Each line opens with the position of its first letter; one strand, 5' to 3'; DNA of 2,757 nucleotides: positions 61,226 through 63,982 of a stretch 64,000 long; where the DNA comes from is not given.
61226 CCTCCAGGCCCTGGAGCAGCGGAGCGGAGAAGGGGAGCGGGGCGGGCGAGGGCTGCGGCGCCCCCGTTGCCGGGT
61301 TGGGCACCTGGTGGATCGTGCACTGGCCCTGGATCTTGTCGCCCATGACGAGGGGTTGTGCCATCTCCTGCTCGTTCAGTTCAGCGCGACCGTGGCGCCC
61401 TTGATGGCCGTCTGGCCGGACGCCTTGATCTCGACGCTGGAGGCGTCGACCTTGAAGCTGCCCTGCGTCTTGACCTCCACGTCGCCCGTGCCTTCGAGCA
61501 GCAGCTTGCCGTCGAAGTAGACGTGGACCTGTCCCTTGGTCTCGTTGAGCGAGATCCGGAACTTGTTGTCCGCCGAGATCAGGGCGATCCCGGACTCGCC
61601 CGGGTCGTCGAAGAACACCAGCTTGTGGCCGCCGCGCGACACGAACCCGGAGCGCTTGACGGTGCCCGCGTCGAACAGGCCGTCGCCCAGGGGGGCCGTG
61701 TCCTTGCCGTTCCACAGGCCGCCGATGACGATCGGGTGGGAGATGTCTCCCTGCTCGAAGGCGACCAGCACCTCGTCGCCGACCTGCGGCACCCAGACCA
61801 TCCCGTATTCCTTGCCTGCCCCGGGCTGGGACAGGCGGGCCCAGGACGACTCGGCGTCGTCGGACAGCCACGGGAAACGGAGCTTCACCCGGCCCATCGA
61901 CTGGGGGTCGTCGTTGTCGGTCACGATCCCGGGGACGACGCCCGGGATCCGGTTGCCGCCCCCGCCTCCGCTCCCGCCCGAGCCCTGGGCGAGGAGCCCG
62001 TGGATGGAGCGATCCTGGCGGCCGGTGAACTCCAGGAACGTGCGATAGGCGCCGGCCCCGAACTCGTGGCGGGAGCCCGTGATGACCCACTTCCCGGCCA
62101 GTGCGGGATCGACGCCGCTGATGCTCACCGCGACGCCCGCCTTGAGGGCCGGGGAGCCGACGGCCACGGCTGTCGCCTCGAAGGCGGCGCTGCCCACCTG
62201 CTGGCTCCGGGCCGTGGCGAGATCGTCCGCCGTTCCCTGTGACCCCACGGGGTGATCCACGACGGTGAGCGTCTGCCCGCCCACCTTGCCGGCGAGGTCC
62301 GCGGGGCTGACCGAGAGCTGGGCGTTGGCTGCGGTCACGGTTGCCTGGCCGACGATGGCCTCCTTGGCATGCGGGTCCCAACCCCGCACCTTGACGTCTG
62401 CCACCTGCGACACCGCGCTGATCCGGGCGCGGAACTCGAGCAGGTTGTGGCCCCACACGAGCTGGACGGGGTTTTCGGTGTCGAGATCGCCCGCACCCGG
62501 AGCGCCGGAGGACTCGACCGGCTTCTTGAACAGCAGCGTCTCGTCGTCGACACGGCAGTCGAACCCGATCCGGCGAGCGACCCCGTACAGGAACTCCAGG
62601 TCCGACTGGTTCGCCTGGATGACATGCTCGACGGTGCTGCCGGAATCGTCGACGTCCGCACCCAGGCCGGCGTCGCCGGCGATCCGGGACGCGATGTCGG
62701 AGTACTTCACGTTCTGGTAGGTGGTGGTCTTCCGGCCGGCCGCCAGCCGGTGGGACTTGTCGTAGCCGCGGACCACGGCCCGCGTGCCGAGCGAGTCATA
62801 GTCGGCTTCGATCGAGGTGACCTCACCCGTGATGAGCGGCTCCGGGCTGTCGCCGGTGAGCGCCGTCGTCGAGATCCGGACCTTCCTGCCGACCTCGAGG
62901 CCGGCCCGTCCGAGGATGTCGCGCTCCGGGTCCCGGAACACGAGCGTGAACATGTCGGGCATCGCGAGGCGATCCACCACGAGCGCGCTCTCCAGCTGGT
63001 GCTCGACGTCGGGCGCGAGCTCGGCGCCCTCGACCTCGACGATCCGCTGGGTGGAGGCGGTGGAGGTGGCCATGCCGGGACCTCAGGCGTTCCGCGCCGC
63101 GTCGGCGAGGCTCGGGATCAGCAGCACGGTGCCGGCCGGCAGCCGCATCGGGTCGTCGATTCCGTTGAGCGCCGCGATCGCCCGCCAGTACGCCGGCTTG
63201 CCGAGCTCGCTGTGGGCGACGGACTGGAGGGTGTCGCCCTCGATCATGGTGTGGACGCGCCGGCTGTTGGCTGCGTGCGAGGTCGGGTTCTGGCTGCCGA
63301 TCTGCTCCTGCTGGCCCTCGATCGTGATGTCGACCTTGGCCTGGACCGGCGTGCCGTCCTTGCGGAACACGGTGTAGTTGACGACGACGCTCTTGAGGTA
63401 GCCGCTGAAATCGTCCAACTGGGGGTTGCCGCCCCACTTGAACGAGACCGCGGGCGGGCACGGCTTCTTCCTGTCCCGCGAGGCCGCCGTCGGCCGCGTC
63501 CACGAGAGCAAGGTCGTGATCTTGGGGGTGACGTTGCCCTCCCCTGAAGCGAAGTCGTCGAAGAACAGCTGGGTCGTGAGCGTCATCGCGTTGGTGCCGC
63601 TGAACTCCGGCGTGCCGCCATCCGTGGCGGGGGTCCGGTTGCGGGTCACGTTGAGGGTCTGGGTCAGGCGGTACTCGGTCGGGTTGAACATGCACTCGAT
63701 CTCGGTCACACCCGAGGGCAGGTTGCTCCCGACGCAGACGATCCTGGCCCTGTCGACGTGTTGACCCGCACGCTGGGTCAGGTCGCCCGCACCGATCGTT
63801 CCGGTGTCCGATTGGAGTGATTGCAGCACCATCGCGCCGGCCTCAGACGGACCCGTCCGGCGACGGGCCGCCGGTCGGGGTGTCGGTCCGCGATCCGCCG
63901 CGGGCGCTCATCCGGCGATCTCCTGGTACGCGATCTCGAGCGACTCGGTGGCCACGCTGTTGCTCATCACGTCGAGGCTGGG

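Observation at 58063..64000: Spike-baseplate module of a phage-tail-like contractile injection system (eCIS/CIS) embedded in a housekeeping chromosomal region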

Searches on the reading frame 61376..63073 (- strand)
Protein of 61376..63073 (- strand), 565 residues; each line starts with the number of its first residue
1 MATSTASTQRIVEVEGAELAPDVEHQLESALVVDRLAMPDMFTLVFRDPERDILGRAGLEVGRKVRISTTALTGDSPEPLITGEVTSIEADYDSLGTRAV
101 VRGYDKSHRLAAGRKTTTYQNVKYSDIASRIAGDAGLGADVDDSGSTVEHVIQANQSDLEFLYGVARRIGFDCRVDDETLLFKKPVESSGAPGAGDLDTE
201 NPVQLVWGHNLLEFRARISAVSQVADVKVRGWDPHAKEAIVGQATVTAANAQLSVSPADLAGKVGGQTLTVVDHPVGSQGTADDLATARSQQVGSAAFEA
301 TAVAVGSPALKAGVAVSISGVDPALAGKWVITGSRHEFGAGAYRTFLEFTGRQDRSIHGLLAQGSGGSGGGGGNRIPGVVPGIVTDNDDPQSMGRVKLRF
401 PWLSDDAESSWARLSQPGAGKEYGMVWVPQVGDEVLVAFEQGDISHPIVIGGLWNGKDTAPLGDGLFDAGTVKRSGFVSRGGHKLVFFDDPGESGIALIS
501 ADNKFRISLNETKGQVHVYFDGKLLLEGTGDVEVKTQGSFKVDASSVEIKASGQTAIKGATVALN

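Call 6: search_protein_families(library=pfam, proteins=[window:61376-63073:-], max_evalue=0.01)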
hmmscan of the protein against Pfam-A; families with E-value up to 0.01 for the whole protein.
window:61376-63073:- (565 aa): 4 families
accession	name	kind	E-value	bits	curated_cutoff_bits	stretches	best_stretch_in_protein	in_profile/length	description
PF04717.18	Phage_base_V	-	1.8e-30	105.5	23.8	1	380-454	1-75/75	Type VI secretion system/phage-baseplate injector OB domain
PF05954.17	Phage_GPD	-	1.2e-09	38.3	30.1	1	65-339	31-302/305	Phage tail baseplate hub (GPD)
PF20093.5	DUF6484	-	7.3e-05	23.8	27.6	1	430-451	38-59/61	Domain of unknown function (DUF6484)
PF24032.1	YQBQ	-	0.00043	20.2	27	0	80-161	42-120/294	YQBQ-like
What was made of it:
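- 61376..63073 (-): Cis8/Afp8 VgrG-like spike (565 aa). Pfam Phage_base_V 1.8e-30 and Phage_GPD 1.2e-9 (call 6).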

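Call 9: find_encoding_contigs(protein=window:61376-63073:-, flank=10000, max_places=6)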
Protein window:61376-63073:- (565 aa): no gene with exactly this product is on record in the collection.

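Call 25: search_solved_structures(query=window:61376-63073:-, max_evalue=0.001)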
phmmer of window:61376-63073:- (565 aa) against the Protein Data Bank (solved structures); distinct sequences matched with E-value up to 0.001: 15.
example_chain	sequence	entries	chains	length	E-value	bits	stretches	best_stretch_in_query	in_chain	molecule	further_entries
9gtr_q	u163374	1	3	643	4.2e-86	293.2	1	12-561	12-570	Gp5/Type VI secretion system Vgr protein OB-fold domain-containing protein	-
7aef_q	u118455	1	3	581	2.3e-33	119.1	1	96-560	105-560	Phosphoserine phosphatase SerB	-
7b5h_AJ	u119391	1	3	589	3.9e-27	98.5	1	107-553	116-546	All3320 protein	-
9rce_F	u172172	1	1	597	3.8e-24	88.7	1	148-563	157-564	Type VI secretion system tip protein VgrG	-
8gra_I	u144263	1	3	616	3.6e-16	62.4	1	384-513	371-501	Type VI secretion system spike protein VgrG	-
9jg8_G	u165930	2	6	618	1.9e-15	59.9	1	383-498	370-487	Type VI secretion system spike protein VgrG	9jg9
9mlp_A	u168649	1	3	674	1.5e-12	50.4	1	392-490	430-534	Cytoplasmic protein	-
7q5p_A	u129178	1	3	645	1.1e-11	47.6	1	392-463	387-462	Type VI secretion protein VgrG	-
6rbk_C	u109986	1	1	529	2.3e-11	46.4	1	229-506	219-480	Afp8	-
4mtk_A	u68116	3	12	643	2.4e-11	46.4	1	392-463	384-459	VgrG1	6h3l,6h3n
4uhv_A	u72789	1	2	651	2.4e-11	46.4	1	392-463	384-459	VGRG1, VALINE-GLYCINE REPEAT PROTEIN G1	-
28yn_A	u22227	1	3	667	2.5e-11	46.4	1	392-463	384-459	Type VI secretion system spike protein VgrG1a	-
8qja_A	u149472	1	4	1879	9.1e-11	44.5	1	392-501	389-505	Putative type VI secretion system YD repeat-containing Rhs element Vgr protein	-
9qgm_8A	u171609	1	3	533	1.1e-10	44.2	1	387-543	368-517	Photorhabdus luminescens subsp. laumondii TTO1 complete genome segment 6/17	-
6j0m_A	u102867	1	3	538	1.5e-09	40.5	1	388-464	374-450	Pvc8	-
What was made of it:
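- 61376..63073 (-): Best PDB match is 9gtr_q (S. coelicolor Cis8) at 4.2e-86 (call 25).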

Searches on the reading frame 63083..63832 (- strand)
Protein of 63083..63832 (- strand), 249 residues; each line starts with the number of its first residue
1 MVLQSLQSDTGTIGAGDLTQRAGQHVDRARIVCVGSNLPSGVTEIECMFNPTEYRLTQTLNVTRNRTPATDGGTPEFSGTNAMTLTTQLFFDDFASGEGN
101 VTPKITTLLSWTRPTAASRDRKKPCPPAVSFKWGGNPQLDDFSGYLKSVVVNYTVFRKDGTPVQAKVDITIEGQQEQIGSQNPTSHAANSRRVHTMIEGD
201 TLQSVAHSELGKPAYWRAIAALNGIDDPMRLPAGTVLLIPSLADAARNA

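Call 6: search_protein_families(library=pfam, proteins=[window:63083-63832:-], max_evalue=0.01)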
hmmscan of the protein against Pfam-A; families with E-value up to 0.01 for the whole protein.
window:63083-63832:- (249 aa): 2 families
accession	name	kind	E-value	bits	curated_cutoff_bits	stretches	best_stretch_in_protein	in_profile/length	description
PF19266.4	CIS_tube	-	2.7e-24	86.1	27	1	43-177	21-153/158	Contractile injection system tube protein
PF01476.26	LysM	-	0.00013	22.2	20.9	1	197-240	4-43/43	LysM domain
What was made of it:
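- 63083..63832 (-): Cis7/Afp7-like tube initiator with C-terminal LysM (249 aa). Pfam CIS_tube 2.7e-24 and LysM 1.3e-4 (call 6).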

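Call 7: find_encoding_contigs(protein=window:63083-63832:-, flank=10000, max_places=6)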
Protein window:63083-63832:- (249 aa): no gene with exactly this product is on record in the collection.

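Call 15: find_related_loci(query=window:63083-63832:-, collection=genome_contigs, flank=10000)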
Query window:63083-63832:- (249 aa) in genome_contigs; peptide patterns used: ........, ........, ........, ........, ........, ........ (x = any residue, [..] = any of these).
600 stretches matched a pattern (row limit reached: there are more); 46 encode a relative of the query (tblastn E <= 1e-3); 46 distinct loci.
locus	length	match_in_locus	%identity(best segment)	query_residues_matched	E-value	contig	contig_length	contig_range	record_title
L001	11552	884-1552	87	27-249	1e-135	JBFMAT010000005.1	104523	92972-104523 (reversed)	MAG: Chloroflexota bacterium isolate MAG145 MAG145_5, whole genome shotgun sequence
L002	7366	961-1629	87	27-249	1e-135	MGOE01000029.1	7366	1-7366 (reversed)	MAG: Chloroflexi bacterium RBG_16_72_14 RBG_16_scaffold_15281, whole genome shotgun sequence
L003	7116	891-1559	87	27-249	2e-135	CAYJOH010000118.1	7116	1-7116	MAG TPA_asm: uncultured Anaerolineaceae bacterium isolate ERP124720_co1_4 genome assembly, contig: NODE_11771_length_711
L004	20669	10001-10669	86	27-249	1e-133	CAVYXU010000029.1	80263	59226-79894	MAG: uncultured Chloroflexia bacterium isolate MFD05684.bin.3.404 genome assembly, contig: contig_34384, whole genome sh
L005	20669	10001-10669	87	27-249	1e-133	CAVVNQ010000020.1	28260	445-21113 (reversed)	MAG: uncultured Chloroflexia bacterium isolate MFD05684.bin.3.391 genome assembly, contig: contig_77734, whole genome sh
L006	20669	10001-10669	83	27-249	5e-128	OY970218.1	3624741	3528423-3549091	MAG: uncultured Chloroflexia bacterium isolate MFD04716.bin.1.117 genome assembly, chromosome: 1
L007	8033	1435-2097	84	27-247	2e-127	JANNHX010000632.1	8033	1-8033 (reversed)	MAG: Chloroflexota bacterium isolate SOY_6_C_metabat_191 SOY_6_C_k141_2379158, whole genome shotgun sequence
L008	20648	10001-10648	83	27-242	8e-126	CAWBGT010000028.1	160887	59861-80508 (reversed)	MAG: uncultured Chloroflexia bacterium isolate MFD04716.bin.3.834 genome assembly, contig: contig_76047, whole genome sh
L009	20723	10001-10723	76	14-249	3e-124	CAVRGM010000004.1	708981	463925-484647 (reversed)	MAG: uncultured Chloroflexia bacterium isolate MFD05442.bin.1.287 genome assembly, contig: contig_33751, whole genome sh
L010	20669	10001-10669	82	27-249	2e-122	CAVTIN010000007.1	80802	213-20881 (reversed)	MAG: uncultured Chloroflexia bacterium isolate MFD05684.bin.3.180 genome assembly, contig: contig_36075, whole genome sh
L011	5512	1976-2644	77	27-249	1e-119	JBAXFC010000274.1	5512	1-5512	MAG: Chloroflexota bacterium isolate ELA261 MAG261_274, whole genome shotgun sequence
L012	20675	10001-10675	78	27-249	2e-118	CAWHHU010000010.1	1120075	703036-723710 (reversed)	MAG: uncultured Chloroflexia bacterium isolate MFD01721.bin.1.363 genome assembly, contig: contig_5945, whole genome sho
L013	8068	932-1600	74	27-249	1e-116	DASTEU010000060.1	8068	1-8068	MAG TPA_asm: Candidatus Limnocylindrales bacterium isolate SMAG_U855 k141_248705, whole genome shotgun sequence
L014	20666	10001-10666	74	27-248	1e-113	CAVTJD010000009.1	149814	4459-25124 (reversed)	MAG: uncultured Chloroflexia bacterium isolate MFD05684.bin.1.48 genome assembly, contig: contig_65147, whole genome sho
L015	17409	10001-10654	78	27-242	2e-113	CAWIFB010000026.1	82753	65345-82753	MAG: uncultured Chloroflexia bacterium isolate MFD01721.bin.3.303 genome assembly, contig: contig_3583, whole genome sho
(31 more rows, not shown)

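Call 19: search_protein_families(library=pfam, proteins=[L006:3-1064:+, L006:1249-1809:-, L006:1796-3904:-, L006:3901-4893:-, L006:4803-6314:+, L006:6353-6787:+, L006:6792-7226:+, L006:7201-9429:+, L006:9439-9924:+, L006:15758-17713:+], max_evalue=0.01)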
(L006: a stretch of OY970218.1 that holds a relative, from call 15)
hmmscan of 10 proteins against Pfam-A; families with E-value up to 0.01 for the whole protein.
L006:3-1064:+ (353 aa): 1 family
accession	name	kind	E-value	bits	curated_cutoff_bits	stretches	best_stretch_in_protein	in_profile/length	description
PF00191.25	Annexin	-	1.9e-09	37.9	25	1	1-49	10-58/66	Annexin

L006:1249-1809:- (186 aa): 0 families

L006:1796-3904:- (702 aa): 2 families
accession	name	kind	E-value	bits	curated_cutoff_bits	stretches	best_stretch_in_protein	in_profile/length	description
PF22977.2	WHD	-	1.9e-26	93.5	27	1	20-215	17-214/221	Winged helix domain, variant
PF00004.35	AAA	-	1.1e-23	84.6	21.2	1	485-609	2-130/131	ATPase family associated with various cellular activities (AAA)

L006:3901-4893:- (330 aa): 1 family
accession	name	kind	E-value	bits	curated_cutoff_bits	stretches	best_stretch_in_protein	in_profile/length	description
PF14065.11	Pvc16_N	-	1.1e-38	133.3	27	1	96-272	1-179/180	Pvc16 N-terminal domain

L006:4803-6314:+ (503 aa): 4 families
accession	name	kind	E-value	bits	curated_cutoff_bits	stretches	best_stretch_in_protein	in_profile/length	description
PF04984.19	Phage_sheath_1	-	6.3e-25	88.4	31.4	1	251-386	33-167/168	Phage tail sheath protein subtilisin-like domain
PF17482.7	Phage_sheath_1C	-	2.4e-20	72.9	26.9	1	388-494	1-102/104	Phage tail sheath C-terminal domain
PF22671.1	Gp18_domIII_N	-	0.0025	18.5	27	0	27-85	2-58/58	Tail sheath protein Gp18 domain III N-terminal region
PF17481.7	Phage_sheath_domII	-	0.0084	17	31.4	0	121-196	13-96/98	Phage tail sheath protein beta-sandwich domain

L006:6353-6787:+ (144 aa): 1 family
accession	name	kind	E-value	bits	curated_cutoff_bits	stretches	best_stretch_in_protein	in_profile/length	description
PF06841.18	Phage_T4_gp19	-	3.7e-23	82.3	28.2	1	21-140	13-132/134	T4-like virus tail tube protein gp19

L006:6792-7226:+ (144 aa): 0 families

L006:7201-9429:+ (742 aa): 0 families

L006:9439-9924:+ (161 aa): 1 family
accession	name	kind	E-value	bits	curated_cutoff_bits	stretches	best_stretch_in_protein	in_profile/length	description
PF06841.18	Phage_T4_gp19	-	3.7e-24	85.5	28.2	1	24-137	18-133/134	T4-like virus tail tube protein gp19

L006:15758-17713:+ (651 aa): 9 families
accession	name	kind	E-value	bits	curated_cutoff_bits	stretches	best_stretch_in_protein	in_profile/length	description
PF13240.11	Zn_Ribbon_1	-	1.8e-09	37.5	25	2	4-23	2-21/23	zinc-ribbon domain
PF12773.13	DZR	-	4.3e-08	33.6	27.3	2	4-26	1-23/45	Double zinc ribbon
PF24463.1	DUF7577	-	3.8e-07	30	28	1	385-408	3-26/27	Domain of unknown function (DUF7577)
PF13248.11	Zn_ribbon_3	-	1.8e-06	27.6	27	1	1-23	2-24/26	zinc-ribbon domain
PF05887.16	Trypan_PARP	-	9e-06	26.2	100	1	52-107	58-113/134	Procyclic acidic repetitive protein (PARP)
PF25302.1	NADase_transloc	-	0.00022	21.9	27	1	534-647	18-145/146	NAD glycohydrolase translocation F5/8 type C domain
PF24460.1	DUF7575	-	0.0031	17.3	28.5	0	387-406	6-25/28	Domain of unknown function (DUF7575)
PF17032.10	Zn_ribbon_15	-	0.0032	18.7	28.9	0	384-405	52-73/73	zinc-ribbon family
PF18912.6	DZR_2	-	0.0089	16.3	27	0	380-413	17-51/56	Double zinc ribbon domain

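Call 26: search_solved_structures(query=window:63083-63832:-, max_evalue=0.001)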
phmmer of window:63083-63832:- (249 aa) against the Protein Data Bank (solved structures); distinct sequences matched with E-value up to 0.001: 7.
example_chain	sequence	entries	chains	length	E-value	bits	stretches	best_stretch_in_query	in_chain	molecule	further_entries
9gtp_P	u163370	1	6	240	1.5e-34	122.7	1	36-243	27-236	LysM domain-containing protein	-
7aeb_M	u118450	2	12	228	2.7e-13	53.1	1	44-242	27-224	LysM domain-containing protein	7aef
7b5h_AK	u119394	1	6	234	1.7e-09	40.7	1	43-242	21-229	All3321 protein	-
9rce_H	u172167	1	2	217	1.2e-07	34.6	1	73-242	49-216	Peptidoglycan-binding protein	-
6j0n_b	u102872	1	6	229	1.2e-05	28.1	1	45-234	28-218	Pvc7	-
6rao_G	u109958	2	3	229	7.4e-05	25.5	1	39-195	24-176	Afp7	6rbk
9qgl_7A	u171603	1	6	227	7.6e-05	25.5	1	42-175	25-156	Contractile injection system tube protein N-terminal domain-containing protein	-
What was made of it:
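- On Contractile injection systems (eCIS/CIS superfamily): PDB matches in calls 25 and 26.
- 63083..63832 (-): Best PDB sequence match is S. coelicolor CIS 9gtp_P at 1.5e-34, followed by AlgoCIS, tCIS, Pvc7 and Afp7 (call 26).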

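Call 42: find_homologous_proteins(query=window:63083-63832:-, max_evalue=1e-30)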
Query window:63083-63832:- (249 aa): 704 proteins with E <= 1e-30 among 1535 candidates; the best 120 are listed.
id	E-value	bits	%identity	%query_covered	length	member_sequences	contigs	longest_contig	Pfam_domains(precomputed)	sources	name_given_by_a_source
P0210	9.1e-161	551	98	100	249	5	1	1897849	PF19266.5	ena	-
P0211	5.3e-130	450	88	90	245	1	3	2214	PF19266.5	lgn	-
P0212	1.2e-127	442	86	90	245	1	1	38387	PF19266.5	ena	-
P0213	1.7e-127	442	87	90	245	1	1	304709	PF19266.5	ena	-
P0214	1.7e-127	442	85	90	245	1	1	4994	PF19266.5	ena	-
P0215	5.7e-127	440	85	90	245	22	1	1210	PF19266.5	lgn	-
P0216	6.6e-124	430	83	90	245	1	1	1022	PF19266.5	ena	-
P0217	1.2e-123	429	83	90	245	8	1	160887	PF19266.5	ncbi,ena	-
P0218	1.7e-123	429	83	90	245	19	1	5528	PF19266.5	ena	-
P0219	3.6e-123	428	84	90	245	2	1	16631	PF19266.5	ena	-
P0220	4.3e-123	427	82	90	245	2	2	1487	PF19266.5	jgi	jgi:nucleoid-associated protein YgaU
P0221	4.5e-123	427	82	90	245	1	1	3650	PF19266.5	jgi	jgi:nucleoid-associated protein YgaU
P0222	7.9e-123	427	83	90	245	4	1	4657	PF19266.5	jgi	jgi:hypothetical protein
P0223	3.8e-122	424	83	90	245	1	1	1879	PF19266.5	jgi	-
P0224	4.9e-122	424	82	90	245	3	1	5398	PF19266.5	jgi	jgi:hypothetical protein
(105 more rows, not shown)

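Call 43: find_encoding_contigs(protein=P0210, flank=10000, max_places=3)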
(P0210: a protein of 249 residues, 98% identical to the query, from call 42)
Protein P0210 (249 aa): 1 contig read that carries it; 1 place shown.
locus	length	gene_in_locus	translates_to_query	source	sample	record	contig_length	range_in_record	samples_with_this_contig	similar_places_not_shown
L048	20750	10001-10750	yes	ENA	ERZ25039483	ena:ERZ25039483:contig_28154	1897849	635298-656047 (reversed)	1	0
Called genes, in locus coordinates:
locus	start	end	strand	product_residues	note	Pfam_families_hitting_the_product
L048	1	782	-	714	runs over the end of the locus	PF00041:fn3, PF16656:Pur_ac_phosph_N (faint), PF25059:FN3_DSCAM-DSCAML_C (faint), PF00041:fn3, PF04122:CW_binding_2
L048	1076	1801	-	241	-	PF13699:eCIS_core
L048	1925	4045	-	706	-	PF22977:WHD, PF00004:AAA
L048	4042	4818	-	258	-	PF14065:Pvc16_N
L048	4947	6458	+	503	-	PF04984:Phage_sheath_1, PF17482:Phage_sheath_1C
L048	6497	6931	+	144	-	PF06841:Phage_T4_gp19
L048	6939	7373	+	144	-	-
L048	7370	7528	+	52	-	PF20546:DUF6760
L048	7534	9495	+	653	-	-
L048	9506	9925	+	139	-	PF06841:Phage_T4_gp19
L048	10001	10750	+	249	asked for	PF19266:CIS_tube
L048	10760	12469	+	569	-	PF05954:Phage_GPD, PF04717:Phage_base_V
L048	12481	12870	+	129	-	PF05488:PAAR_motif (faint)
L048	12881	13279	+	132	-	PF04965:GPW_gp25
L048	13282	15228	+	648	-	-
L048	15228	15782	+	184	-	PF09684:Tail_P2_I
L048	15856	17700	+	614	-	-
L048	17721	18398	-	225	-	PF00486:Trans_reg_C (weak), PF03704:BTAD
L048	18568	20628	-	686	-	PF13401:AAA_22 (faint), PF25873:WHD_MalT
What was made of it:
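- On Contractile injection systems (eCIS/CIS superfamily): WHD+AAA ATPase and Pvc16_N in L048 and L006 (calls 19, 43).
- On Type VI secretion system: No Tss family appears among the Pfam hits of L006 or L048 cluster genes (calls 19, 43).
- Closest known: Streptomyces coelicolor CIS-Sc. Different: Sco4256-4258-type TM effector genes were not looked for; none was recognised in the gene list of L048 (call 43).
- L048 encodes an eCIS_core-domain protein and a tape-measure-like possible cargo (call 43). The CIS hallmarks are present: Pvc16_N cap, WHD+AAA ATPase, eCIS_core and CIS_tube-LysM (calls 6, 19, 43). No TssB/C-type split sheath, TssJLM, TssK or ClpV was seen in L048 or L006 (calls 19, 43).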

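Call 65: search_solved_structures(query=L048:6939-7373:+, max_evalue=0.01)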
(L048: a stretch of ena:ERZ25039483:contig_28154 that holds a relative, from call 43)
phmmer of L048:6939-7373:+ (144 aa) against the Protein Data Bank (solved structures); distinct sequences matched with E-value up to 0.01: 0.
